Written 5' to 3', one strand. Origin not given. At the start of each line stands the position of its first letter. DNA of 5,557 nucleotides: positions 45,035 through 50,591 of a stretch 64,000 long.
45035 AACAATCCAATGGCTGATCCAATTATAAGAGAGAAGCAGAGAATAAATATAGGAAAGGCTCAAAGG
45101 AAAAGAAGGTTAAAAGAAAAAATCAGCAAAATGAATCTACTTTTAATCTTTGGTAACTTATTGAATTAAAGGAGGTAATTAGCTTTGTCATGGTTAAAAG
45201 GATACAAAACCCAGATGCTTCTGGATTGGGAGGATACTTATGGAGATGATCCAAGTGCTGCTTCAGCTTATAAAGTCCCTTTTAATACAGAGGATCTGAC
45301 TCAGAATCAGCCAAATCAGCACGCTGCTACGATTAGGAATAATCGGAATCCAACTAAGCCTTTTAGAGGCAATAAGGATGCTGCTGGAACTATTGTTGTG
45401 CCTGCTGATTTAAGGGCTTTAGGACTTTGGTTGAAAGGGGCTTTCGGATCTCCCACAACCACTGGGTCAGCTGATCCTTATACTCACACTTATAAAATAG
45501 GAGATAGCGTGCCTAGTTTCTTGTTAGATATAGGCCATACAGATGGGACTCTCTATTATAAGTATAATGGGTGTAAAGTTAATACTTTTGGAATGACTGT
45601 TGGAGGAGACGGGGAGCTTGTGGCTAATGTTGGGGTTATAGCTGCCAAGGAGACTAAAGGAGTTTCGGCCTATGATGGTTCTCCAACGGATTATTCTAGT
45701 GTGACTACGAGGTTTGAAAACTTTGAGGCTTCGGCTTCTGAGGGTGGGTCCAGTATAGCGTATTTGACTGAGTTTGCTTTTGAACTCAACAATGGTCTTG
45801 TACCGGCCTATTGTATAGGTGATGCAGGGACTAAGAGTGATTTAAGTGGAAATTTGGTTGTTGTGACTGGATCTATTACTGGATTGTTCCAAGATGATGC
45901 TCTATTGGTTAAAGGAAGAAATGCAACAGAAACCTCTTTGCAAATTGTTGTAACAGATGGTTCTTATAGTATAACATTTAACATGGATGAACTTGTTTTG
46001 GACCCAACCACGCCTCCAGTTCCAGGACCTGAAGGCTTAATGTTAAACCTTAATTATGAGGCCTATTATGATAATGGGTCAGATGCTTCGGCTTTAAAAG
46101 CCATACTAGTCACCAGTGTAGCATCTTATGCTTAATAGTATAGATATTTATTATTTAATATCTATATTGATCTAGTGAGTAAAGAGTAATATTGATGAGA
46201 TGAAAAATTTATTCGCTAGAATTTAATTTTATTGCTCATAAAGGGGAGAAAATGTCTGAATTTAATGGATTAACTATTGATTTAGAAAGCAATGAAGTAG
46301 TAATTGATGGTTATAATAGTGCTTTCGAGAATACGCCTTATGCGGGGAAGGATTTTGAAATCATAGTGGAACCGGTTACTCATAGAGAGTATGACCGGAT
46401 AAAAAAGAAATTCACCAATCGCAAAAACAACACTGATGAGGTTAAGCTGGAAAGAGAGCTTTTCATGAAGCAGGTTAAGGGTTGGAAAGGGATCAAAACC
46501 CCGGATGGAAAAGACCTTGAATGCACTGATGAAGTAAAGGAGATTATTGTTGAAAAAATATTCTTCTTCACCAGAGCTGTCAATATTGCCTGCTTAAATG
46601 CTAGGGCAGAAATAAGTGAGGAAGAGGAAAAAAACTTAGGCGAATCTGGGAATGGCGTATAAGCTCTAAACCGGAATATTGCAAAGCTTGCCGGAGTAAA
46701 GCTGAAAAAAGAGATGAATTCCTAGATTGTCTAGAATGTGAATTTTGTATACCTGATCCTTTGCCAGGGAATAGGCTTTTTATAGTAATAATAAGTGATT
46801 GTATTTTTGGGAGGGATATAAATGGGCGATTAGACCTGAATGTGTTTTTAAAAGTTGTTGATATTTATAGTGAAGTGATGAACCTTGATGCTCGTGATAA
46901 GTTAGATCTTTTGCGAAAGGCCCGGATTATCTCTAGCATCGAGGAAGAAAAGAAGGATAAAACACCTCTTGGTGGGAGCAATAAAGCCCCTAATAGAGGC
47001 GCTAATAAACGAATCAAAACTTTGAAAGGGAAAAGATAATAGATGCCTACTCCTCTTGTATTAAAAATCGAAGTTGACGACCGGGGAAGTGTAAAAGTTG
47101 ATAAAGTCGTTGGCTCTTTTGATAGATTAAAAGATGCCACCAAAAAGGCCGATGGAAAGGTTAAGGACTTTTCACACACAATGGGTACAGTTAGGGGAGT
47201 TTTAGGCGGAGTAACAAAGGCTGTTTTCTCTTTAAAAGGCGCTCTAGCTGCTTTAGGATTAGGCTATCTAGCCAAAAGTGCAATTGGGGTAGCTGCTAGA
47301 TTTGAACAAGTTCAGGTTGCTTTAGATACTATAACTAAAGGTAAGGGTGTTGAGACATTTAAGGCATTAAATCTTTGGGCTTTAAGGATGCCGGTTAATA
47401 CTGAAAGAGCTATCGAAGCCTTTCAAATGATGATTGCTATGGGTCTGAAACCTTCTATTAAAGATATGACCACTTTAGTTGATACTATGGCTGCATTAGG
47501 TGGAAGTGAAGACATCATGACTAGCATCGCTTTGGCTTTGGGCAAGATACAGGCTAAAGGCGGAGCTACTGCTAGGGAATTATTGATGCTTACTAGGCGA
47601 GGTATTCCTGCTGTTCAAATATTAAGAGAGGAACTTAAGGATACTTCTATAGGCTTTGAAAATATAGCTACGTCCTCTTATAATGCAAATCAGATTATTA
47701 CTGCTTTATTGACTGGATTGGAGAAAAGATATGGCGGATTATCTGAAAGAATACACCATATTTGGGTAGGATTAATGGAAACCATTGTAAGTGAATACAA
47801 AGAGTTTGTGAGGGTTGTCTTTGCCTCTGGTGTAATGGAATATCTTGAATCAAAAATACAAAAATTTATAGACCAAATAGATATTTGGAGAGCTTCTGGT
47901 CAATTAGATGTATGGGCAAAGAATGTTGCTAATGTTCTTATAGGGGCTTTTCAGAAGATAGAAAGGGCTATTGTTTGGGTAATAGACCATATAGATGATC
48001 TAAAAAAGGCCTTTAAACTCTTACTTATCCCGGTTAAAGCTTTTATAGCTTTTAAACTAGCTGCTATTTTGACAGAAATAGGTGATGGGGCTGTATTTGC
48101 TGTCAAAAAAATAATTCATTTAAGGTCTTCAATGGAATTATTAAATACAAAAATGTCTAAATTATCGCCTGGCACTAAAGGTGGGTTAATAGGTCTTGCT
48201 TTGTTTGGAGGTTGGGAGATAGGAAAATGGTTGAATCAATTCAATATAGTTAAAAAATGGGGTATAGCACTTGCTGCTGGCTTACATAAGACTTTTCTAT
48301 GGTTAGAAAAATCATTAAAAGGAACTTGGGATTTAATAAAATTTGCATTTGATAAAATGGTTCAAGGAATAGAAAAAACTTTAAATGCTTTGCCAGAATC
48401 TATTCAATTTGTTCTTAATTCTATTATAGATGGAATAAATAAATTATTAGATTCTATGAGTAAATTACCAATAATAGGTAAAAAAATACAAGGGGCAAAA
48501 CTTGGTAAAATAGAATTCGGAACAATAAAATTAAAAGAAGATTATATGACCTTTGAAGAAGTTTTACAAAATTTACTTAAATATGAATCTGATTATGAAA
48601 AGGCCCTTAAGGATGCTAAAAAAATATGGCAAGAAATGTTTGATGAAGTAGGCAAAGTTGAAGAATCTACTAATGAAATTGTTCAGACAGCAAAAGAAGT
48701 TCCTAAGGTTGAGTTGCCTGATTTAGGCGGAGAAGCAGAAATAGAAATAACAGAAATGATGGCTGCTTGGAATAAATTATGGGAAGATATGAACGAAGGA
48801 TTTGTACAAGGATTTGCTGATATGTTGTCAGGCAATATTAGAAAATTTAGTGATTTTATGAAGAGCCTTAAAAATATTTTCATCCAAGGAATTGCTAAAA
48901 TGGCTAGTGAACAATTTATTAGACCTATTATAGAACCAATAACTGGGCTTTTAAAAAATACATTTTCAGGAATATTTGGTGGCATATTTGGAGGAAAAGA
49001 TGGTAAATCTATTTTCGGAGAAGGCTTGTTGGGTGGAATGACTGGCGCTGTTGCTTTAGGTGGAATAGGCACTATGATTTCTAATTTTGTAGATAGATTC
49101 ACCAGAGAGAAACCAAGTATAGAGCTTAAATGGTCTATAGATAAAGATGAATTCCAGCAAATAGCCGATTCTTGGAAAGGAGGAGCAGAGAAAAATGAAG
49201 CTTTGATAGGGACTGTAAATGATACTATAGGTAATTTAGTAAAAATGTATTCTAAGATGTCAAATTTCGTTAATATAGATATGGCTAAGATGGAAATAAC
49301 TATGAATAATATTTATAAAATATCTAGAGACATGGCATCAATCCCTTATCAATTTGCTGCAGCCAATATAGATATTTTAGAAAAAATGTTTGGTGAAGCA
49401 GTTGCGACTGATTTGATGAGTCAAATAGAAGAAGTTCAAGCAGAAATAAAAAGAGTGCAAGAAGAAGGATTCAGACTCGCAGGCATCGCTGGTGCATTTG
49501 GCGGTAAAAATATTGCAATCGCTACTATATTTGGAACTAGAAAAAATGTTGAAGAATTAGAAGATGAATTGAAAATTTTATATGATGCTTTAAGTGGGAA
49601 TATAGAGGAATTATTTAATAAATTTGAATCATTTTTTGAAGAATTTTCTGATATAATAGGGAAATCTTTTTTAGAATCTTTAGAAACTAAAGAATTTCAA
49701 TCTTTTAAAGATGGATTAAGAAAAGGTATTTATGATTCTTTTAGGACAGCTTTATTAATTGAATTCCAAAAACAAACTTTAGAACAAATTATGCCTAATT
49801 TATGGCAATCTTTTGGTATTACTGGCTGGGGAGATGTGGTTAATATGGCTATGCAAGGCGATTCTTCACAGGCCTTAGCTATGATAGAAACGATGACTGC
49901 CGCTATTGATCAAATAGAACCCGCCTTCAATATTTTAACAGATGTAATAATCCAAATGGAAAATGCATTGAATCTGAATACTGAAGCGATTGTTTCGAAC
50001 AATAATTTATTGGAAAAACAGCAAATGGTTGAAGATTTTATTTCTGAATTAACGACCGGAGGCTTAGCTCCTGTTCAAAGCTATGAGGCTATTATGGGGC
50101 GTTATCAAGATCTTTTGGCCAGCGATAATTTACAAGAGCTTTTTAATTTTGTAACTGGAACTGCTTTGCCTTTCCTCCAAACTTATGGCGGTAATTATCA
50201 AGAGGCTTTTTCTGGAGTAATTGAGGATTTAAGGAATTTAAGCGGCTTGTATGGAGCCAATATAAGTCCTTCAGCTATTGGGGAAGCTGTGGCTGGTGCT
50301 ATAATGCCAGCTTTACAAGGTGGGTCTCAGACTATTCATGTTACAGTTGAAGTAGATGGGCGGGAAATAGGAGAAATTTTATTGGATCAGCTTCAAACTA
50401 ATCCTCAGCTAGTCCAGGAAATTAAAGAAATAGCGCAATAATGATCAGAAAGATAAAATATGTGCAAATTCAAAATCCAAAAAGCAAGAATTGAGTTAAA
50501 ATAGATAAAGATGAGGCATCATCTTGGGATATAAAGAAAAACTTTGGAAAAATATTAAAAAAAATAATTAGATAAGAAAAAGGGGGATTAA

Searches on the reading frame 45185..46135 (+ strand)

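Call 31: search_protein_families(library=phrogs, proteins=[window:45185-46135:+], max_evalue=0.001)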
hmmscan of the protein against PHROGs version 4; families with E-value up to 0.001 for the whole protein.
window:45185-46135:+ (316 aa): 1 family
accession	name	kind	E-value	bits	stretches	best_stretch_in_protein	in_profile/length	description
phrog_290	-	tail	1.3e-52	180.5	1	5-299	15-322/411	minor tail protein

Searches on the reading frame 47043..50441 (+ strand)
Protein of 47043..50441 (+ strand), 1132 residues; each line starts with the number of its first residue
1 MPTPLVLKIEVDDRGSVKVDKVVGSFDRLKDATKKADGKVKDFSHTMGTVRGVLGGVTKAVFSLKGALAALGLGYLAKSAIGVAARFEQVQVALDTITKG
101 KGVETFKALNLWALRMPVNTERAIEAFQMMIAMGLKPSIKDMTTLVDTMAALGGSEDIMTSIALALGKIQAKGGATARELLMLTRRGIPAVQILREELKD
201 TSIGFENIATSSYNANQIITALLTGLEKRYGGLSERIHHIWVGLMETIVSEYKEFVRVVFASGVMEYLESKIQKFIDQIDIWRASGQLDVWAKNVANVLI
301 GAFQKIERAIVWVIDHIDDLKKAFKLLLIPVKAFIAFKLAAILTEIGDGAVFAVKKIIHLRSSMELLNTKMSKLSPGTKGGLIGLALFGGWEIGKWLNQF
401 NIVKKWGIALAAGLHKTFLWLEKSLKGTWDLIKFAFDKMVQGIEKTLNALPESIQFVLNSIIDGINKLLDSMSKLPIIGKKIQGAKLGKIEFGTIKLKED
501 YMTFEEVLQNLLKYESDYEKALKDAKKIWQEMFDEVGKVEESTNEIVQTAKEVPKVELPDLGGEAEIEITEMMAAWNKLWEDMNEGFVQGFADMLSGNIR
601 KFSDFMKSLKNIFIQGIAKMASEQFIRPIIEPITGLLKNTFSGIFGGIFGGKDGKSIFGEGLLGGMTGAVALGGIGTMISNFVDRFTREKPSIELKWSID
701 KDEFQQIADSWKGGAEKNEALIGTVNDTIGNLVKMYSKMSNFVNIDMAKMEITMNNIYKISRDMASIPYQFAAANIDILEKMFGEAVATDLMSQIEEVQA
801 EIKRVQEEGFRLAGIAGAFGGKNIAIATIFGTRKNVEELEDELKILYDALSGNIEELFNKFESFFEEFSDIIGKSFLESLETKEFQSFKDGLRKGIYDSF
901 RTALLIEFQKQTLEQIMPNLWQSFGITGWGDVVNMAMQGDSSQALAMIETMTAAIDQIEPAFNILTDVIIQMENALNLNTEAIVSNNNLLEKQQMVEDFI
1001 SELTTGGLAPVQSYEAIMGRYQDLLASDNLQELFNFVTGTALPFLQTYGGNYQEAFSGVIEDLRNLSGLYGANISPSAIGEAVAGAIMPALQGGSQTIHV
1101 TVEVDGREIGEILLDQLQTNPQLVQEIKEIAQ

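Call 31: search_protein_families(library=phrogs, proteins=[window:47043-50441:+], max_evalue=0.001)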
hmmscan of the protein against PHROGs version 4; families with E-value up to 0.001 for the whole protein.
window:47043-50441:+ (1132 aa): 9 families
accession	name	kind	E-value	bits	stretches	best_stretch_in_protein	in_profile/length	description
phrog_973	-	tail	8.2e-27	94.5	1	62-344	104-395/1465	tail length tape measure protein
phrog_26084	-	tail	1.5e-13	50.7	1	41-349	232-529/1263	tail length tape measure protein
phrog_16017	-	unknown function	5.1e-13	48.8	1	25-554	203-621/1234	-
phrog_31957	-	unknown function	6.8e-10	38.8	1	95-300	260-467/1134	-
phrog_1716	-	tail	6.6e-06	25.9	1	25-281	34-277/943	tail length tape measure protein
phrog_1942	-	tail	7.3e-06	25.7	1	113-325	188-379/1178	tail length tape measure protein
phrog_167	-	tail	2.6e-05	23.1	1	21-647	542-991/1555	tail length tape measure protein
phrog_4070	-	tail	0.00012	21.3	1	409-482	338-411/989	tail length tape measure protein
phrog_1292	-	tail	0.00052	18.7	1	79-355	267-547/1523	tail length tape measure protein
